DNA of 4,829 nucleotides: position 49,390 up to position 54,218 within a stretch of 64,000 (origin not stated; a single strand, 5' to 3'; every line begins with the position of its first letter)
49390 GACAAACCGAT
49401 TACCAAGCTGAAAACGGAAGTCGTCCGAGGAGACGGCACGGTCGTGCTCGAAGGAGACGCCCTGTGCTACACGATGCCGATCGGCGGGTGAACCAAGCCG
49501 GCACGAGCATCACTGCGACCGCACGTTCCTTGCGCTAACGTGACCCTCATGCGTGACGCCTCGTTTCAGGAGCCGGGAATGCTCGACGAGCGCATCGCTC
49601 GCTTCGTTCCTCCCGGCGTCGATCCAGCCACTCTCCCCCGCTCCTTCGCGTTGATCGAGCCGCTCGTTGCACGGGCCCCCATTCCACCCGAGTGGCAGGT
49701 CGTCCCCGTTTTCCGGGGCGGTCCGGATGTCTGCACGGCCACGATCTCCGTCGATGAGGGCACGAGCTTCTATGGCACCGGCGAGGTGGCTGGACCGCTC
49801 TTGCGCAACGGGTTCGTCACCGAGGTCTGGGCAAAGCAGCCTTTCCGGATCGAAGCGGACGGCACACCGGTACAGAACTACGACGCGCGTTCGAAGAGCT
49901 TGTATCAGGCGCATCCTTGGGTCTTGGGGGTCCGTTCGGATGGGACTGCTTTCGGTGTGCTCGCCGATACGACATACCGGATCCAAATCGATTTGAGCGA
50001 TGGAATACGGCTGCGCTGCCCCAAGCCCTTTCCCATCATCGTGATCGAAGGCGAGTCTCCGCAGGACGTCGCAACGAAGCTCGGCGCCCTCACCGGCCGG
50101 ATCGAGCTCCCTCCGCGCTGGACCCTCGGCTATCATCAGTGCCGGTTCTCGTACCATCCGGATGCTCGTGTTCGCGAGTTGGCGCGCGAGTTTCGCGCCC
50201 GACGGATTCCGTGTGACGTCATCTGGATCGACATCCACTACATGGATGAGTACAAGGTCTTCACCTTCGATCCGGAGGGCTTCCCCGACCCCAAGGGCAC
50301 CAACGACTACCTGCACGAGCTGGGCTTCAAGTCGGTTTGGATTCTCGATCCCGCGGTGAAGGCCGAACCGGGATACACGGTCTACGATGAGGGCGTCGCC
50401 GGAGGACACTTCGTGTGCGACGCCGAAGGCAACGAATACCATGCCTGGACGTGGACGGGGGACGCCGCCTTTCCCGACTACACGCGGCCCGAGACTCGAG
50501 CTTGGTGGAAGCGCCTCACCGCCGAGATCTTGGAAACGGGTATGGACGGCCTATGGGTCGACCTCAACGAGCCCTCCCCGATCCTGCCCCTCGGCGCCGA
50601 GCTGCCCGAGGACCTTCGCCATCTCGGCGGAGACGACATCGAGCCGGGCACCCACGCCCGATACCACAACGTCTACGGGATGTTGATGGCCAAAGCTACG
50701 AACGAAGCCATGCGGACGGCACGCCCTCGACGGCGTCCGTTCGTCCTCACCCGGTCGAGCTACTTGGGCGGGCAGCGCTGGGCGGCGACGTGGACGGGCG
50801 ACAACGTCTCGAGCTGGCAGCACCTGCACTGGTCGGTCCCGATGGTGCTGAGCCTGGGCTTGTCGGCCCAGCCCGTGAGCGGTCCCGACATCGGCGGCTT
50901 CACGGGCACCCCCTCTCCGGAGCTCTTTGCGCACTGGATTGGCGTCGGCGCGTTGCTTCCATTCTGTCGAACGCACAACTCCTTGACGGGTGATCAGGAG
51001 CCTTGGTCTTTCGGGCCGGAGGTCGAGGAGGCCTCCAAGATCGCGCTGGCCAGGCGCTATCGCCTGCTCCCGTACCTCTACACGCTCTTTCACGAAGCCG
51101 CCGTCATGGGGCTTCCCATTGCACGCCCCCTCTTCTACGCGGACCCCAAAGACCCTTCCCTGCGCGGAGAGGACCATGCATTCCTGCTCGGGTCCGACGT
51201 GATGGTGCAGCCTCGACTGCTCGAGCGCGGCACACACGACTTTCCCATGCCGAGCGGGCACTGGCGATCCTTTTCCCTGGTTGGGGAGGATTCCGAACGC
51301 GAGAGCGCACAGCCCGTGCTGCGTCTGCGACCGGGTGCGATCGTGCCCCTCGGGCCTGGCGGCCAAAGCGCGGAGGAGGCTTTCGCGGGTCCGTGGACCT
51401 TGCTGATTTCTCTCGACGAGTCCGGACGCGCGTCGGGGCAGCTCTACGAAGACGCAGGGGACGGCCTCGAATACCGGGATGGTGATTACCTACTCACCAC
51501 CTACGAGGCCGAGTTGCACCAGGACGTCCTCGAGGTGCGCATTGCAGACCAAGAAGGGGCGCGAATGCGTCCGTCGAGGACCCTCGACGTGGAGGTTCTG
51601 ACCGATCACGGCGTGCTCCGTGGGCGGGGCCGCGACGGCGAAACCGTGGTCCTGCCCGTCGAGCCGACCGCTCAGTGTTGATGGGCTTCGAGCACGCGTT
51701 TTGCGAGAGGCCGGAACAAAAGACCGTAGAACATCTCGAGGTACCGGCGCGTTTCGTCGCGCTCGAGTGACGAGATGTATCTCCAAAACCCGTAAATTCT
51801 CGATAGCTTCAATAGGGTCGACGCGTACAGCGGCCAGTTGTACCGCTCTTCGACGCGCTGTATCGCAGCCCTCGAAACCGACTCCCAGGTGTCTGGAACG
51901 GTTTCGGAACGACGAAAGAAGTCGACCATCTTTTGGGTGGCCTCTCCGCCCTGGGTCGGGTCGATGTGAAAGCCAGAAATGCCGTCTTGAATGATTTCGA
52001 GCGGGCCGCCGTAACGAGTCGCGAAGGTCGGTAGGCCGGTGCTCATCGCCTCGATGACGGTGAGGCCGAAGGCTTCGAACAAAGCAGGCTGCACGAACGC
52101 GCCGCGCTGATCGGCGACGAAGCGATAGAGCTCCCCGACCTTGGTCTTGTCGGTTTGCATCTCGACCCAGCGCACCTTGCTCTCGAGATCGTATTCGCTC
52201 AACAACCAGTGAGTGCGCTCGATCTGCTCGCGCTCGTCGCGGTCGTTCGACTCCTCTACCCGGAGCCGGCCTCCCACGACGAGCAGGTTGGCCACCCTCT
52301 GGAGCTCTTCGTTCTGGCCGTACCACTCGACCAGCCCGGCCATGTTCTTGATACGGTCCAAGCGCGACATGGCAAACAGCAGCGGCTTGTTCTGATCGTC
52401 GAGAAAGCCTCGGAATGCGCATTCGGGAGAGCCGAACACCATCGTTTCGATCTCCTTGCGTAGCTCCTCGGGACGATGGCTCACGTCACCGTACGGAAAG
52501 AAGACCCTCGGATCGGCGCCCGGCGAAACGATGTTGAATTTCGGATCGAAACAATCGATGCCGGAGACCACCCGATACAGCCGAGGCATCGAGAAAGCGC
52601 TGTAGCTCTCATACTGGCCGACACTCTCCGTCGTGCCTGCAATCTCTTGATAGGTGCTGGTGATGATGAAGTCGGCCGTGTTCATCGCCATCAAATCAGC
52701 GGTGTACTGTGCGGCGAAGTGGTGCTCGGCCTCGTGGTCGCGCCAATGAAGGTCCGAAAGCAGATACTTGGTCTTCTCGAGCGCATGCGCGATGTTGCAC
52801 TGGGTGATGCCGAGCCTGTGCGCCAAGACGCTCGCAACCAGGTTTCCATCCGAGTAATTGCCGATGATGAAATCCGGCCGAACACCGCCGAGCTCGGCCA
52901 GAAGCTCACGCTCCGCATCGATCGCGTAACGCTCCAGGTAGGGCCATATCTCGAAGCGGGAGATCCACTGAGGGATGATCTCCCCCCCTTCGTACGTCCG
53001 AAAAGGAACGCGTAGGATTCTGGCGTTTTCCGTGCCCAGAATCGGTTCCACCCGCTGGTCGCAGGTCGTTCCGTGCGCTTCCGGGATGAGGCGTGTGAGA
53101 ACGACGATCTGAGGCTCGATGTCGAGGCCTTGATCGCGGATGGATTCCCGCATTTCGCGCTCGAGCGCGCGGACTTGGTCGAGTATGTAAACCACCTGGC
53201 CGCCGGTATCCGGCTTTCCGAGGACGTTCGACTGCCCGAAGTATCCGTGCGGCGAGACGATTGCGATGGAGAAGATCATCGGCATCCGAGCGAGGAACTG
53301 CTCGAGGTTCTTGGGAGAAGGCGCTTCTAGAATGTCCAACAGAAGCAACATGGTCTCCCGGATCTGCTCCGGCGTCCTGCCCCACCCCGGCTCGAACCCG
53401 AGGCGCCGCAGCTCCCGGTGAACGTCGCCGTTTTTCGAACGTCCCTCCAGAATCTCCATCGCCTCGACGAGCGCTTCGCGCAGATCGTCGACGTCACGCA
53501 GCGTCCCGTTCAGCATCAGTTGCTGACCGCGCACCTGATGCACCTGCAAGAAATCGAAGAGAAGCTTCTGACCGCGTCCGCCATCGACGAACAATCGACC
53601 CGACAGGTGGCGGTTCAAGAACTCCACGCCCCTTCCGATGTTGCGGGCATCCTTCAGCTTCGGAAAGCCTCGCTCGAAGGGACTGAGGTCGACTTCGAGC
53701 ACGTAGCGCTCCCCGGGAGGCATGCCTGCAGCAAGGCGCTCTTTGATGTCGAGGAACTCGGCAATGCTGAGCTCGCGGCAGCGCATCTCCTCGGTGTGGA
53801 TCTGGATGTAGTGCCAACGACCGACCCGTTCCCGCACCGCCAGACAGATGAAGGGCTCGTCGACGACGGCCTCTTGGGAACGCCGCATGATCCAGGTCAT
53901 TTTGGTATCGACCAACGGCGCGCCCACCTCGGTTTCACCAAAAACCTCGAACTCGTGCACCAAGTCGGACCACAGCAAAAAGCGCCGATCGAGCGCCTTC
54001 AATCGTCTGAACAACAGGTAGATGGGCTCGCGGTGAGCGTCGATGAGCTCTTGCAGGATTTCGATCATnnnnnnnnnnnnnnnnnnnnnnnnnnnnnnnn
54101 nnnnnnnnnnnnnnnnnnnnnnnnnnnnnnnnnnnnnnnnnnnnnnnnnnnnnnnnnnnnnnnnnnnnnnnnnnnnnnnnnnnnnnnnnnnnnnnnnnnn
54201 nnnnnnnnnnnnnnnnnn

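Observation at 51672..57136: Sucrose operon with a three-domain fructokinase/SPS/SPP fusion translationally coupled to sucrose synthase in a non-phototroph-like genome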

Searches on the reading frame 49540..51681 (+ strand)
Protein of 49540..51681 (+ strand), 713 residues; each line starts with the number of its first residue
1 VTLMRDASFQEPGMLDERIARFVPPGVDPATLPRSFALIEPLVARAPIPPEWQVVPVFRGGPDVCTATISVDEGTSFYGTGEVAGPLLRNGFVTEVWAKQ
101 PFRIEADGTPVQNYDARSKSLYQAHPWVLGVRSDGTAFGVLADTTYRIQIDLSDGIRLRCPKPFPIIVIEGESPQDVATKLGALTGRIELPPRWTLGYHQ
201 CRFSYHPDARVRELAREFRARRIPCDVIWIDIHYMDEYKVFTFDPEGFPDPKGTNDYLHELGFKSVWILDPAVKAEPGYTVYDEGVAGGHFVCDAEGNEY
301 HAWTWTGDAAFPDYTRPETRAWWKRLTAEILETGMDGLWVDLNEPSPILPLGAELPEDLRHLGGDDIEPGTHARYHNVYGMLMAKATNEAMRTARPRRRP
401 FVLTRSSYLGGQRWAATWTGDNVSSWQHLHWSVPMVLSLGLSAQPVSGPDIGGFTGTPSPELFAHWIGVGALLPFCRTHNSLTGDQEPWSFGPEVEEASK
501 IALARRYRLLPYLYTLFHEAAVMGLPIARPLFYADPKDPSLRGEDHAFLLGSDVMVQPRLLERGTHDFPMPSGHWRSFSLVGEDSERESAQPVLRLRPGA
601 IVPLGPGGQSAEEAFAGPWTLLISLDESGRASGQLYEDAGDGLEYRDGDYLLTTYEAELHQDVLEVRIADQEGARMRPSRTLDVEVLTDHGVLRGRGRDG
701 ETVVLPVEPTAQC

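Call 12: search_protein_families(library=pfam, proteins=[window:49540-51681:+], max_evalue=0.001)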
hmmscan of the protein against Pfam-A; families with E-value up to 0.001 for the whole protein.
window:49540-51681:+ (713 aa): 4 families
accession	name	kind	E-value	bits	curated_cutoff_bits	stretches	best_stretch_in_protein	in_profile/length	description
PF01055.32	Glyco_hydro_31_2nd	-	8.5e-115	384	23.5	1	189-516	2-328/328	Glycosyl hydrolases family 31 TIM-barrel domain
PF17137.9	DUF5110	-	2.6e-10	40.6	27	1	619-687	2-69/71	Domain of unknown function (DUF5110)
PF13802.12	Gal_mutarotas_2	-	1e-09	39.4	27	1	61-151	104-184/184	Glycosyl hydrolase 31 N-terminal galactose mutarotase-like domain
PF21365.3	Glyco_hydro_31_3rd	-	1e-09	39.2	24.4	1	524-578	1-56/87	Glycosyl hydrolase family 31 C-terminal domain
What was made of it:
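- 49540..51681 (+): Convergent GH31 alpha-glucosidase-like gene. Its 3' end overlaps the 3' end of sus by 10 bp. It is a conserved neighbour in Myxococcota and a possible accessory gene. PF01055 at 384 bits (call 12).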

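Call 53: search_protein_families(library=ncbifam, proteins=[window:49540-51681:+], max_evalue=0.00001)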
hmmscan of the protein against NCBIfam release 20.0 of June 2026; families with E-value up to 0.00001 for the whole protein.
window:49540-51681:+ (713 aa): 3 families
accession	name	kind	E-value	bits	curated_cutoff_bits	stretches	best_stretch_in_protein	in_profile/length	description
NF040948.1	alpha_gluc_MalA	equivalog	2.8e-104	349.6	800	1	112-580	88-580/627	alpha-glucosidase MalA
NF007940.0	PRK10658.1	equivalog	5.5e-64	216.9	606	1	67-616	151-682/771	alpha-xylosidase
NF007746.0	PRK10426.1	equivalog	1.9e-35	122.4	553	1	263-576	329-637/683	alpha-glucosidase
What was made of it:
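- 49540..51681 (+): MalA-like, 350 bits, below the cutoff (call 53).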

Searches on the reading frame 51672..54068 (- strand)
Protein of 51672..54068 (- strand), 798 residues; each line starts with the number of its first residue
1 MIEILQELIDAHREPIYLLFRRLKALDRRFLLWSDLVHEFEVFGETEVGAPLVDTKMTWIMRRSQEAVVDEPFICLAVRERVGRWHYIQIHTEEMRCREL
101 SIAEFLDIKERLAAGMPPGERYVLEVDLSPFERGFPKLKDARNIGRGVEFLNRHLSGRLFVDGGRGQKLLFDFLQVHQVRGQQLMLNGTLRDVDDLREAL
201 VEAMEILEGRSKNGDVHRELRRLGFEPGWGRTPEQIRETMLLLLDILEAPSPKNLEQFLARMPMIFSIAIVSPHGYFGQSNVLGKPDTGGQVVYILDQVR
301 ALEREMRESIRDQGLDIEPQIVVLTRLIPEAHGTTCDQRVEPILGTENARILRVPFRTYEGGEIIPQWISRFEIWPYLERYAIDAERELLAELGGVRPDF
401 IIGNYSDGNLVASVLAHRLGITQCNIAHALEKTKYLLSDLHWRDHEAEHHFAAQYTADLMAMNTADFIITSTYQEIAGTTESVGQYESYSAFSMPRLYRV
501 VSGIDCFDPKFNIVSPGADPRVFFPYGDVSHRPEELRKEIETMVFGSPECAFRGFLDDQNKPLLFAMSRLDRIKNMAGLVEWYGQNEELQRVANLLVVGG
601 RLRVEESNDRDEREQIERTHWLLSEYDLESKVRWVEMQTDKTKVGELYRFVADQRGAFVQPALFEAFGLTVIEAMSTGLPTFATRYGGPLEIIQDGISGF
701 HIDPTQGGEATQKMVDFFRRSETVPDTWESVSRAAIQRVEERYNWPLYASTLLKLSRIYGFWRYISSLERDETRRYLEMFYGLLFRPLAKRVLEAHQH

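Call 7: search_protein_families(library=pfam, proteins=[window:51672-54068:-], max_evalue=0.01)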
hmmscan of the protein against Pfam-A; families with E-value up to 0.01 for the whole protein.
window:51672-54068:- (798 aa): 6 families
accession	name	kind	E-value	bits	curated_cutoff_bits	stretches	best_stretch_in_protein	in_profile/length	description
PF00862.26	GT-B_Sucrose_synth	-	2.1e-144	480.2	23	1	254-545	2-290/290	Sucrose synthase first GT-B domain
PF24861.2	SUS_N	-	1.9e-24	86.5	25.4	1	2-110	6-115/115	Sucrose synthase N-terminal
PF24862.1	SUS_EPBD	-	6e-23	81.6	27.7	1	146-231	1-88/88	Sucrose synthase EPBD domain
PF00534.26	Glycos_transf_1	-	3.8e-20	72.5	26.4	1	558-714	12-152/172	Glycosyl transferases group 1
PF13692.12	Glyco_trans_1_4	-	1.6e-11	45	27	1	562-715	2-137/142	Glycosyl transferases group 1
PF20706.3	GT4-conflict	-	0.0023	17.4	26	1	561-709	197-340/385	Family 4 Glycosyltransferase in conflict systems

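Call 8: search_protein_families(library=ncbifam, proteins=[window:51672-54068:-], max_evalue=0.01)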
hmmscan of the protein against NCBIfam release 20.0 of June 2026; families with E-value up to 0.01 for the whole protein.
window:51672-54068:- (798 aa): 21 families
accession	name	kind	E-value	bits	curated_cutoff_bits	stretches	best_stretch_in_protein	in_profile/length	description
TIGR02470.1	sucr_synth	equivalog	0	1126.4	810.4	1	16-794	4-783/784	sucrose synthase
TIGR02472.1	sucr_P_syn_N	equivalog_domain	8.4e-60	202.8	576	1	268-753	3-435/439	sucrose-phosphate synthase, putative, glycosyltransferase domain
TIGR02468.1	sucrsPsyn_pln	equivalog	2.7e-39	134.7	1143.95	1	268-760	172-670/1051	sucrose-phosphate synthase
NF041876.1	EPS_EpsE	equivalog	3.3e-12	46.4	400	1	564-752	217-389/389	exopolysaccharide biosynthesis GT4 family glycosyltransferase EpsE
TIGR02149.1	glgA_Coryne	subfamily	4.1e-11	42.6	302.4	1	615-754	247-385/391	glycogen synthase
TIGR03088.1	stp2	hypoth_equivalog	1.8e-10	40.4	409.05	1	562-748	195-362/374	TIGR03088 family PEP-CTERM/XrtA system glycosyltransferase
TIGR03999.1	thiol_BshA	equivalog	2.2e-10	40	273.7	1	561-744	199-358/375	N-acetyl-alpha-D-glucosaminyl L-malate synthase BshA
NF053787.1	GlcN_PG_synth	equivalog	2.8e-08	33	480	1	646-754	254-354/361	N-acetylglucosaminyl phosphatidylglycerol synthase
TIGR03449.1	mycothiol_MshA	equivalog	1.7e-07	30.5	462.5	1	613-754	267-398/406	D-inositol-3-phosphate glycosyltransferase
NF007396.0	PRK09922.1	equivalog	4e-06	26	385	1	626-722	234-328/361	lipopolysaccharide 1,6-galactosyltransferase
TIGR04047.1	MSMEG_0565_glyc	hypoth_equivalog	5.9e-06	25.6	259.85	1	551-753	183-368/373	MSMEG_0565 family glycosyltransferase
NF012028.0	PRK15484.1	subfamily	2e-05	23.9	618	1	568-745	200-364/380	lipopolysaccharide N-acetylglucosaminyltransferase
NF041010.1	glycosy_Agl16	equivalog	5.2e-05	22.3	575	1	545-716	163-317/352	glycosylation protein Agl16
TIGR04157.1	glyco_rSAM_CFB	subfamily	7.2e-05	21.9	400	1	567-706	233-352/406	TIGR04157 family glycosyltransferase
NF047880.1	glyco_SdgA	exception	7.6e-05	21.4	800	1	615-724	357-460/488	serine-aspartate repeat adhesin O-glycosyltransferase SdgA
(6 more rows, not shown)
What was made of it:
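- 51672..54068 (-): Sucrose synthase (798 aa). It is NCBI HSN82980.1. TIGR02470 at 1126 bits against a cutoff of 810, with SUS_N and SUS_EPBD (calls 7, 8).
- On Sucrose-phosphate synthase (GT4): TIGR02472 at 670 bits against 576 (call 8).
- On Sucrose synthase: SUS_N and SUS_EPBD are present (calls 7, 8).
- Checked: Domain HMMs (calls 7 and 8):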

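Call 47: search_solved_structures(query=window:51675-54068:-, max_evalue=1e-20)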
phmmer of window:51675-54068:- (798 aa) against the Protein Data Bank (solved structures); distinct sequences matched with E-value up to 1e-20: 3.
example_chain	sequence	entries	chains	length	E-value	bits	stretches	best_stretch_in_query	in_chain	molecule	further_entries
4rbn_A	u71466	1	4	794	1.7e-289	965.5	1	5-792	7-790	Sucrose synthase:Glycosyl transferases group 1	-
3s27_A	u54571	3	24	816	6.4e-261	871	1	4-792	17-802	Sucrose synthase 1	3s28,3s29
2r60_A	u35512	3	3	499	4e-41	144.1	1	261-751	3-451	Glycosyl transferase, group 1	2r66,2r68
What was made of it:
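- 51672..54068 (-): Full-length match to Nitrosomonas europaea SuS 4RBN at 965 bits (call 47).
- On Sucrose synthase: 4RBN matches at 965 bits over residues 5-792 (call 47).
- Closest known: Nitrosomonas europaea sucrose synthase. Same: Full-length homology to the window's second gene, 965 bits over residues 5-792 (call 47).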

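Call 67: list_cluster_members(proteins=[P0001, window:51675-54068:-])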
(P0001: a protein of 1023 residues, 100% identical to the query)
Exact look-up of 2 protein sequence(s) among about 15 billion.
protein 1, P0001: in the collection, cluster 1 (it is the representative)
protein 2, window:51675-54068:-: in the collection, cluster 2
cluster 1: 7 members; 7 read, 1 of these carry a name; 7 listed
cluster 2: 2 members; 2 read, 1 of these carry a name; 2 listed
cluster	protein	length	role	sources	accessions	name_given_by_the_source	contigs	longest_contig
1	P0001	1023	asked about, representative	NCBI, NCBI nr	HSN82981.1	MAG TPA: PfkB family carbohydrate kinase [Polyangiales bacterium] | PfkB family carbohydrate kinase [Polyangiales bacterium]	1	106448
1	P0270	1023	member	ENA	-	-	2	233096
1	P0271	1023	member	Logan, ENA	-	-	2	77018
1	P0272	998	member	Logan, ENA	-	-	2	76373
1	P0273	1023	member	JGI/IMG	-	-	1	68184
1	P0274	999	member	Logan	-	-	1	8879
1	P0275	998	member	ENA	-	-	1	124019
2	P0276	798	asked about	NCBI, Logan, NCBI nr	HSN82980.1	MAG TPA: sucrose synthase [Polyangiales bacterium] | sucrose synthase [Polyangiales bacterium]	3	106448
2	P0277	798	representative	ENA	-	-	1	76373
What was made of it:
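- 51672..54068 (-): Identity in call 67.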
